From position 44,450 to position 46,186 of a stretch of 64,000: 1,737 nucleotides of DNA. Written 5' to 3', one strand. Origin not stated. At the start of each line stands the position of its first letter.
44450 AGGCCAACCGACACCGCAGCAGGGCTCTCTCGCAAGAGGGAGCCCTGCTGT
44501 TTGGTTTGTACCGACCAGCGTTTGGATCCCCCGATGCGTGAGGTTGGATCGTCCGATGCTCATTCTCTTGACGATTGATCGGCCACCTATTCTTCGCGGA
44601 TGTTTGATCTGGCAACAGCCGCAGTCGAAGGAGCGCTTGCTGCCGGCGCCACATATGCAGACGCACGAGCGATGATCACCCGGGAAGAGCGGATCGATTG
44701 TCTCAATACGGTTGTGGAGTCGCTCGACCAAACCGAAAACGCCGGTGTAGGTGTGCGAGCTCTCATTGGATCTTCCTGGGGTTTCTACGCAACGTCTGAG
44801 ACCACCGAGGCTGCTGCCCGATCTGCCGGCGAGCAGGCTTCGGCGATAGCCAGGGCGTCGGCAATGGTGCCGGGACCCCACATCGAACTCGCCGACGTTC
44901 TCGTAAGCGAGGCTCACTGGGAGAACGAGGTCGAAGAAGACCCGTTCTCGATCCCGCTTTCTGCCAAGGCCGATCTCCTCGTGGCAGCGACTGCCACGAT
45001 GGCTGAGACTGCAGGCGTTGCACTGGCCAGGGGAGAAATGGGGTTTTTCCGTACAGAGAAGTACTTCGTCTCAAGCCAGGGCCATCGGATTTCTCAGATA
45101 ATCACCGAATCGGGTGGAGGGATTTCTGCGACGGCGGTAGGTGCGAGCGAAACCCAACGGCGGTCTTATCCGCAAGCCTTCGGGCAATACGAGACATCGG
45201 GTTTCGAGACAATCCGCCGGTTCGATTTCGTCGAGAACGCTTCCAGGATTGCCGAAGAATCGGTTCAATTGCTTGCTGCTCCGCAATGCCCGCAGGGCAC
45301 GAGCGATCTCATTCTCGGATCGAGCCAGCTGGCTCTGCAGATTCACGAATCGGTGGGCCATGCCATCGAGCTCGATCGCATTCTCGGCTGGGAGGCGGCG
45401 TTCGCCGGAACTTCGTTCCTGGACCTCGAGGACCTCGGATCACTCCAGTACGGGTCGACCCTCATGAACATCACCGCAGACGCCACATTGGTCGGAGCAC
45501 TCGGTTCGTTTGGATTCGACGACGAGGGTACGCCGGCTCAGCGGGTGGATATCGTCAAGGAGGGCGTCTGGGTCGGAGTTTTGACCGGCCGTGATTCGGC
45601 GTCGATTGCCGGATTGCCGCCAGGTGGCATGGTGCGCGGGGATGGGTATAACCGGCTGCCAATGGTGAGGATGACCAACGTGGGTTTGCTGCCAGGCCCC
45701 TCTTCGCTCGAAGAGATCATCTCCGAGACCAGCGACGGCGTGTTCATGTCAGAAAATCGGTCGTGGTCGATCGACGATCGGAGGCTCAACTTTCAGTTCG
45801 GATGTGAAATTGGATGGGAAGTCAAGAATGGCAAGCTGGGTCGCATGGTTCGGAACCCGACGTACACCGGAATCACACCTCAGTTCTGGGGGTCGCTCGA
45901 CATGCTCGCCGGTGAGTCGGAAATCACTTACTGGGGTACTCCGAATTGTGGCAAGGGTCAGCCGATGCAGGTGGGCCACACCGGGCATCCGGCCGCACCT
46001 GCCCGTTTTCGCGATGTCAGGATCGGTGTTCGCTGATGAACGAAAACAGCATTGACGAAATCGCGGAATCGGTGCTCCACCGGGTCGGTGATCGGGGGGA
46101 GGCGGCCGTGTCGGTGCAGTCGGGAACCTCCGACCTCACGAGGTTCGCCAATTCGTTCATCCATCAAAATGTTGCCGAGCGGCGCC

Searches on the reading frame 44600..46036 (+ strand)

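Call 60: search_protein_families(library=pfam, proteins=[window:44600-46036:+], max_evalue=0.00001)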
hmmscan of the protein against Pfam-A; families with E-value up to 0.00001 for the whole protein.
window:44600-46036:+ (478 aa): 2 families
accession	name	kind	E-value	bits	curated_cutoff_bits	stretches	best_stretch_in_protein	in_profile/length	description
PF19289.4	PmbA_TldD_3rd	-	7.9e-36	123.7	22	1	233-448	2-209/220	PmbA/TldA metallopeptidase C-terminal domain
PF01523.21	PmbA_TldD_1st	-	2.1e-09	37.8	20.9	1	20-84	1-65/65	PmbA/TldA metallopeptidase domain 1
